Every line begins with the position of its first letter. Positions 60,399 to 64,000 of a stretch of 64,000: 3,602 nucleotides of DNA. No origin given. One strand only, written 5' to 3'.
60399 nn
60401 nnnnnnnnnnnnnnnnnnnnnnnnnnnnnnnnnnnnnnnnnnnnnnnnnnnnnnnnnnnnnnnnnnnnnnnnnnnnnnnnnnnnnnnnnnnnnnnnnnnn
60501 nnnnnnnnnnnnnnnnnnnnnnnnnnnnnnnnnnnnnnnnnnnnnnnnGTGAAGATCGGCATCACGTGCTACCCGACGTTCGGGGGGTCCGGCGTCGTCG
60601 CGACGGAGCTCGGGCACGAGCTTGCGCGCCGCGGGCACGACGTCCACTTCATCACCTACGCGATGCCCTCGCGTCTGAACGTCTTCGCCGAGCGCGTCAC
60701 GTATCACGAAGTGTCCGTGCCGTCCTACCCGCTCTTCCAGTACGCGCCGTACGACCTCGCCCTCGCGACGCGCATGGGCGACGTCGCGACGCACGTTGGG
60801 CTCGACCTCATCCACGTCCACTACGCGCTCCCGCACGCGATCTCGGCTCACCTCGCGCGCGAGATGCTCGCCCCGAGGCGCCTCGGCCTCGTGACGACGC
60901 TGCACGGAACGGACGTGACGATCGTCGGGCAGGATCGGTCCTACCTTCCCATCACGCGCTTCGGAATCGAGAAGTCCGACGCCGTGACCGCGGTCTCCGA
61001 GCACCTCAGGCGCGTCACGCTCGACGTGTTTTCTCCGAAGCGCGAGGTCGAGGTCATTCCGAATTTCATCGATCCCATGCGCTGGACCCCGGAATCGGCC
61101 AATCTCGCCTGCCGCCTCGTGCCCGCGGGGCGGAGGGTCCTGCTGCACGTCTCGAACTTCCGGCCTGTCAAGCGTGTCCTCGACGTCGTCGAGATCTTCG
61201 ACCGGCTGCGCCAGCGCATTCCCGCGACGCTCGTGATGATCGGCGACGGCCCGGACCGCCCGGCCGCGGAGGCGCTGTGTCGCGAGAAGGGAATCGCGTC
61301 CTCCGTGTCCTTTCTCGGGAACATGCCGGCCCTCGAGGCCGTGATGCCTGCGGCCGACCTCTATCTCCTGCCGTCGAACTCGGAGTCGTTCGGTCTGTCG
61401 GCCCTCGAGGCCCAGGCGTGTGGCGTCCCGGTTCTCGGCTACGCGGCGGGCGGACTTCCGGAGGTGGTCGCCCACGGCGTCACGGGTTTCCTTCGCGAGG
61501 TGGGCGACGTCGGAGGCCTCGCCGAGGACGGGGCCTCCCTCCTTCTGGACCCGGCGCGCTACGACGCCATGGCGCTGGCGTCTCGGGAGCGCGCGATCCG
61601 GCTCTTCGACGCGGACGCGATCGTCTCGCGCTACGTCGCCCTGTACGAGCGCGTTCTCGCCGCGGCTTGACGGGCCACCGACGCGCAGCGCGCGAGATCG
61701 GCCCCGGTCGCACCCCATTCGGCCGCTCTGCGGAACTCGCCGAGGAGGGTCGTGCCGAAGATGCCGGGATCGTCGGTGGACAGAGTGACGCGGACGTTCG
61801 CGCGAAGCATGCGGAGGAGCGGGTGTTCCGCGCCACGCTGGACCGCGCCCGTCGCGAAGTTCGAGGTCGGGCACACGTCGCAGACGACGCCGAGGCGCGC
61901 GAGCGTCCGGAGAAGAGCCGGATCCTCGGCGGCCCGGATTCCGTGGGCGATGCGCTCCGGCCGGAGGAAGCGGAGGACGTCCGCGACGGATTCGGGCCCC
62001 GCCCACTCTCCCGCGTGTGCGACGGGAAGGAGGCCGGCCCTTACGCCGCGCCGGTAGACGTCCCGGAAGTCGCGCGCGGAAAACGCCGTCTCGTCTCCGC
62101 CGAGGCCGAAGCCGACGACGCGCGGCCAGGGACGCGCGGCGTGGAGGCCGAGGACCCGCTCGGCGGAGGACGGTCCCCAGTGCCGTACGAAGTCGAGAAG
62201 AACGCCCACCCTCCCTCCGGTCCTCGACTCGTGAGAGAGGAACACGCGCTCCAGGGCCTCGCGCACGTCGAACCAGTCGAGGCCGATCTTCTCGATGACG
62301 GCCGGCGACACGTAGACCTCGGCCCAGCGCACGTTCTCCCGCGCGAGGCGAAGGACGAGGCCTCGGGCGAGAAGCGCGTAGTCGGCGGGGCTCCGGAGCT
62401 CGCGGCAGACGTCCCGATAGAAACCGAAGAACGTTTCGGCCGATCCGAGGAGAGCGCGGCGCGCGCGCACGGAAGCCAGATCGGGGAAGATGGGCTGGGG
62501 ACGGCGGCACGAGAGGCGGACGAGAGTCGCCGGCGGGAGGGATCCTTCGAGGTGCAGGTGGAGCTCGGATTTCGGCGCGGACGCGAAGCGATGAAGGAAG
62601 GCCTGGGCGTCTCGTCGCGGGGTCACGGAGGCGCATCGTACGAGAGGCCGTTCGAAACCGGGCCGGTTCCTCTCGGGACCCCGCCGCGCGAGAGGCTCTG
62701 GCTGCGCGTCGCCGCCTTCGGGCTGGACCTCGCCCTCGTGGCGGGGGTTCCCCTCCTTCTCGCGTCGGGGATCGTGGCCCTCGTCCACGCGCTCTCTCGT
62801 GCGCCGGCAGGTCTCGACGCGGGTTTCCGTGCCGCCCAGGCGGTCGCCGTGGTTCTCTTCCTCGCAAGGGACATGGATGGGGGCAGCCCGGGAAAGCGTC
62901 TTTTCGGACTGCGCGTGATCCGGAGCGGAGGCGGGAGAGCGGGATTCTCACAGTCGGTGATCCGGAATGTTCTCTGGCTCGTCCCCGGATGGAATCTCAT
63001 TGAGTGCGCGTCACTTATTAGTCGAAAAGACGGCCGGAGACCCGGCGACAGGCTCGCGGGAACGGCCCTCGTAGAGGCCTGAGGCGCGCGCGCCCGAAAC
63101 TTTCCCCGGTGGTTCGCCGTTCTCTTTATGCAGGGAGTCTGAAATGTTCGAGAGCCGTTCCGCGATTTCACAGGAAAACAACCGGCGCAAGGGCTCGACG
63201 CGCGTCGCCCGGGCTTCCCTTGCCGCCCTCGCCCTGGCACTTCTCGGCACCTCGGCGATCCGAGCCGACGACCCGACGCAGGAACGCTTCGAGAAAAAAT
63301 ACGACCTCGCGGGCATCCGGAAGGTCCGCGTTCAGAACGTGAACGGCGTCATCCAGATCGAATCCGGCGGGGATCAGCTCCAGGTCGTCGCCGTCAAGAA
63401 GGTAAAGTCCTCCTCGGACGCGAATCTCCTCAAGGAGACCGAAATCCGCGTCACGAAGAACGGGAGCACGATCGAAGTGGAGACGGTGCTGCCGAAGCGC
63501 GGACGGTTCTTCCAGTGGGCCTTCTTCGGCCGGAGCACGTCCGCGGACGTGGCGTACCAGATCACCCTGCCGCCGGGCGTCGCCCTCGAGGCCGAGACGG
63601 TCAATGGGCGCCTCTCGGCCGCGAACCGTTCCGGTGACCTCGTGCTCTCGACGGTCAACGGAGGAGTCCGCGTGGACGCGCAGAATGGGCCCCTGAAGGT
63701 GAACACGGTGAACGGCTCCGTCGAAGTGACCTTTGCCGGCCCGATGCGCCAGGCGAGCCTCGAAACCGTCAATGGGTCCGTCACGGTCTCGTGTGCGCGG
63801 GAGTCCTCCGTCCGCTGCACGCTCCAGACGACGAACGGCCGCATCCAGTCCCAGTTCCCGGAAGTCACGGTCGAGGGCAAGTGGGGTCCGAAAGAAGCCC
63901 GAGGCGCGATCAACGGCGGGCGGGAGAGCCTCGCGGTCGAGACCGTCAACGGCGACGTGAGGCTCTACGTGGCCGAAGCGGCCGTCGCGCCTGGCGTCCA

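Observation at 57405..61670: Four-gene translationally coupled operon methyltransferase-bshC-bshB-bshA: complete bacillithiol pathway plus a candidate N-methylating enzyme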

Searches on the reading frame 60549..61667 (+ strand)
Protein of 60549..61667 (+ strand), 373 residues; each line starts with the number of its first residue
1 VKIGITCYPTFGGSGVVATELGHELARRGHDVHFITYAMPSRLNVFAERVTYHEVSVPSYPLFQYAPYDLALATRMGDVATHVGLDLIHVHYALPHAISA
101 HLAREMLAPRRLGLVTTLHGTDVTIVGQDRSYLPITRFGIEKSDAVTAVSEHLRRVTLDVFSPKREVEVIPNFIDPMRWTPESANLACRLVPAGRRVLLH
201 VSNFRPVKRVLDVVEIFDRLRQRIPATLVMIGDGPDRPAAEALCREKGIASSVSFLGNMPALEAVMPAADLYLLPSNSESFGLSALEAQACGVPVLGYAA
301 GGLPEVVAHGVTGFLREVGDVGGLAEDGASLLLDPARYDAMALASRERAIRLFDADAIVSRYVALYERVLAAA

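Call 3: search_protein_families(library=pfam, proteins=[window:60549-61667:+])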
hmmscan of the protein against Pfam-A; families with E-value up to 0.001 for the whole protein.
window:60549-61667:+ (373 aa): 7 families
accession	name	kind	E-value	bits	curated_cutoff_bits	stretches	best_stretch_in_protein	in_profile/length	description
PF00534.26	Glycos_transf_1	-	3.2e-34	118.4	26.4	1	192-347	12-171/172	Glycosyl transferases group 1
PF13692.12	Glyco_trans_1_4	-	7.6e-30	104.5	27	1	196-332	2-140/142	Glycosyl transferases group 1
PF13439.12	Glyco_transf_4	-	6.3e-27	95.1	28.5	1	11-176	1-168/170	Glycosyltransferase Family 4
PF13579.12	Glyco_trans_4_4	-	3.4e-20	73.4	29.7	1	12-172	1-157/158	Glycosyl transferase 4-like domain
PF13477.12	Glyco_trans_4_2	-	1.8e-10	41.6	23.4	1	19-150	14-139/139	Glycosyl transferase 4-like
PF20706.3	GT4-conflict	-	6.6e-10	39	26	1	143-310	147-323/385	Family 4 Glycosyltransferase in conflict systems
PF08323.17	Glyco_transf_5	-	0.00032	20.9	22.7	0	7-41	9-44/239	Starch synthase catalytic domain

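Call 4: search_protein_families(library=ncbifam, proteins=[window:60549-61667:+])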
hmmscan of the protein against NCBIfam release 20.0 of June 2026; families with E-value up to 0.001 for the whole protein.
window:60549-61667:+ (373 aa): 35 families (the best 25 are shown)
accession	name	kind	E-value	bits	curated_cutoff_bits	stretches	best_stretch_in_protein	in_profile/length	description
TIGR03999.1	thiol_BshA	equivalog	1.2e-151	504.9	273.7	1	1-370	1-374/375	N-acetyl-alpha-D-glucosaminyl L-malate synthase BshA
TIGR03088.1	stp2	hypoth_equivalog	2.1e-31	109.3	409.05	1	115-370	108-374/374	TIGR03088 family PEP-CTERM/XrtA system glycosyltransferase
TIGR02149.1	glgA_Coryne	subfamily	4.1e-24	85.4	302.4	1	11-370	15-391/391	glycogen synthase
NF041876.1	EPS_EpsE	equivalog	1.6e-23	83.6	400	1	70-356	99-383/389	exopolysaccharide biosynthesis GT4 family glycosyltransferase EpsE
TIGR03449.1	mycothiol_MshA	equivalog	1.2e-22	80.4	462.5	1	12-369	21-403/406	D-inositol-3-phosphate glycosyltransferase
NF038229.1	Glyco4_Geo_Pelo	equivalog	1.2e-21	77.1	400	1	96-370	63-337/338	GPMC system family 4 glycosyltransferase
NF047684.1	TeichurnBiosyTuaC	equivalog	1.6e-20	73.4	550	1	82-341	106-361/391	teichuronic acid biosynthesis protein TuaC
TIGR04063.1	stp3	hypoth_equivalog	1.7e-15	56.8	442.05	1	137-370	152-396/397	TIGR04063 family PEP-CTERM/XrtA system glycosyltransferase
TIGR04047.1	MSMEG_0565_glyc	hypoth_equivalog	6.8e-14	51.7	259.85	1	3-337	2-344/373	MSMEG_0565 family glycosyltransferase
NF047880.1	glyco_SdgA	exception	5e-13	48.4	800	1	196-362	316-483/488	serine-aspartate repeat adhesin O-glycosyltransferase SdgA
NF038011.1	PelF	equivalog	1.1e-12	47.8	100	1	135-366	250-489/489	GT4 family glycosyltransferase PelF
NF053787.1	GlcN_PG_synth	equivalog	2.6e-12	46.3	480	1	167-370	166-360/361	N-acetylglucosaminyl phosphatidylglycerol synthase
NF011726.0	PRK15179.1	equivalog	8.3e-12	44.2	733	1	206-367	528-692/694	Vi polysaccharide biosynthesis protein TviE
NF047881.1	glyco_SdgB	exception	8.4e-11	41.2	800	1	193-349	319-477/496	serine-aspartate repeat adhesin O-glycosyltransferase SdgB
NF041139.1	TreT_Thcocales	equivalog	1.5e-10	40.5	775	1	194-368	228-411/412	trehalose synthase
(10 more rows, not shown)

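Call 41: search_solved_structures(query=window:60549-61667:+, max_evalue=1e-20, show_alignments=1)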
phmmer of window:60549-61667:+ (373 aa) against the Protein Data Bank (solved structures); distinct sequences matched with E-value up to 1e-20: 5.
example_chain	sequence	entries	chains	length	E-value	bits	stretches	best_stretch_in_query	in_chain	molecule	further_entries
2jjm_A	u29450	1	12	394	8e-105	354.5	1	1-370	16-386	GLYCOSYL TRANSFERASE, GROUP 1 FAMILY PROTEIN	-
3mbo_A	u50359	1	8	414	9.6e-105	354.2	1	1-370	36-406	Glycosyltransferase, group 1 family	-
5d00_A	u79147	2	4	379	6.1e-103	348.3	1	1-367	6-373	N-acetyl-alpha-D-glucosaminyl L-malate synthase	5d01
6n1x_A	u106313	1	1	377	1.9e-91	310.5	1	1-370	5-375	Glycosyltransferase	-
6d9t_A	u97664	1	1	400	2.2e-91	310.3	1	1-370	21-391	Glycosyl transferase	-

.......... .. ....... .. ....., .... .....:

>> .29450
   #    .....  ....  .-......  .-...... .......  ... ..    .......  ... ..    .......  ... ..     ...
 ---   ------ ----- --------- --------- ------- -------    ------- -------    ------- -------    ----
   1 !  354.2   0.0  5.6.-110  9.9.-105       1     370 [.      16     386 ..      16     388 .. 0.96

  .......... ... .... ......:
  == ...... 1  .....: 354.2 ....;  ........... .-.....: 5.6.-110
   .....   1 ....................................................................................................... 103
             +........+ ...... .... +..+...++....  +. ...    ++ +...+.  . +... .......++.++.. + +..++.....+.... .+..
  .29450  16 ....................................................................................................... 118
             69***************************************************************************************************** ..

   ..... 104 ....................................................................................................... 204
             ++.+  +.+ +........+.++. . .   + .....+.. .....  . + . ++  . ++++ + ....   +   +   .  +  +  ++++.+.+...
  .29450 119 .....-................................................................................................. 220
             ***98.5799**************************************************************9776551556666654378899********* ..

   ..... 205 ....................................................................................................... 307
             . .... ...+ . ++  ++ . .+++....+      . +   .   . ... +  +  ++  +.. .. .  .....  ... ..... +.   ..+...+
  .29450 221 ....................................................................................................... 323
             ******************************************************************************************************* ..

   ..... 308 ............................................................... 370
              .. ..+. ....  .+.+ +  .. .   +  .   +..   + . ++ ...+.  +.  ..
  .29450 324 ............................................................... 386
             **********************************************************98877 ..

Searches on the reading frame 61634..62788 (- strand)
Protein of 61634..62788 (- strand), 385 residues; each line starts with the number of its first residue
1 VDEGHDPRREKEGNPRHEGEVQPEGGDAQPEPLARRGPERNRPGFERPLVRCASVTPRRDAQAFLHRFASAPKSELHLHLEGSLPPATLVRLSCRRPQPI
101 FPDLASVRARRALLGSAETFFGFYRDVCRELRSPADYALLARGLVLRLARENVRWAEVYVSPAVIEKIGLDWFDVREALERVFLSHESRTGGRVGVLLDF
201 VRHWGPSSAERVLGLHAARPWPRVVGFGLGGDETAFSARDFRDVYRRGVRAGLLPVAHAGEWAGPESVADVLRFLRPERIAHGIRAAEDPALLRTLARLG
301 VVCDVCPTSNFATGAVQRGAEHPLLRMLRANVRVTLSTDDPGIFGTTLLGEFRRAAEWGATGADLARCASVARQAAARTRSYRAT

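Call 55: search_protein_families(library=pfam, proteins=[window:61634-62788:-])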
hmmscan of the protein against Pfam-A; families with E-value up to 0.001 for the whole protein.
window:61634-62788:- (385 aa): 1 family
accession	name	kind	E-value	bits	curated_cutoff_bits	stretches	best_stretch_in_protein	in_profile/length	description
PF00962.28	A_deaminase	-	1.3e-61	209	27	1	72-375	1-312/330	Adenosine deaminase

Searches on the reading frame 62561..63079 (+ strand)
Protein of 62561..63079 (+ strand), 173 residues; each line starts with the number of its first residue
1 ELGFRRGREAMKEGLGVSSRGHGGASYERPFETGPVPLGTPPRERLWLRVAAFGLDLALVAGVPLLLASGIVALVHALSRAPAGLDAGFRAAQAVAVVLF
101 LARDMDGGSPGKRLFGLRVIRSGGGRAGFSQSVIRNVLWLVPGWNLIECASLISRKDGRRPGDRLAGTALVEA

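Call 55: search_protein_families(library=pfam, proteins=[window:62561-63079:+])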
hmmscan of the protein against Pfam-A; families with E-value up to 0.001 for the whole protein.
window:62561-63079:+ (173 aa): 1 family
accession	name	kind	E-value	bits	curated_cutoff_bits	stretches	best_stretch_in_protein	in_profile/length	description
PF06271.18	RDD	-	2e-11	44.8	24.1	1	46-152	4-122/137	RDD family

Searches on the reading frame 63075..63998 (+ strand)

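Call 65: search_protein_families(library=pfam, proteins=[window:63075-63998:+], max_evalue=0.00001)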
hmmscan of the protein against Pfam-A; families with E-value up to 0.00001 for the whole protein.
window:63075-63998:+ (308 aa): 1 family
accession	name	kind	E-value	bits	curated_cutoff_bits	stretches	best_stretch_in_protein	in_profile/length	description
PF13349.12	DUF4097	-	5.2e-09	36.3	22.9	1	82-297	78-246/247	Toastrack DUF4097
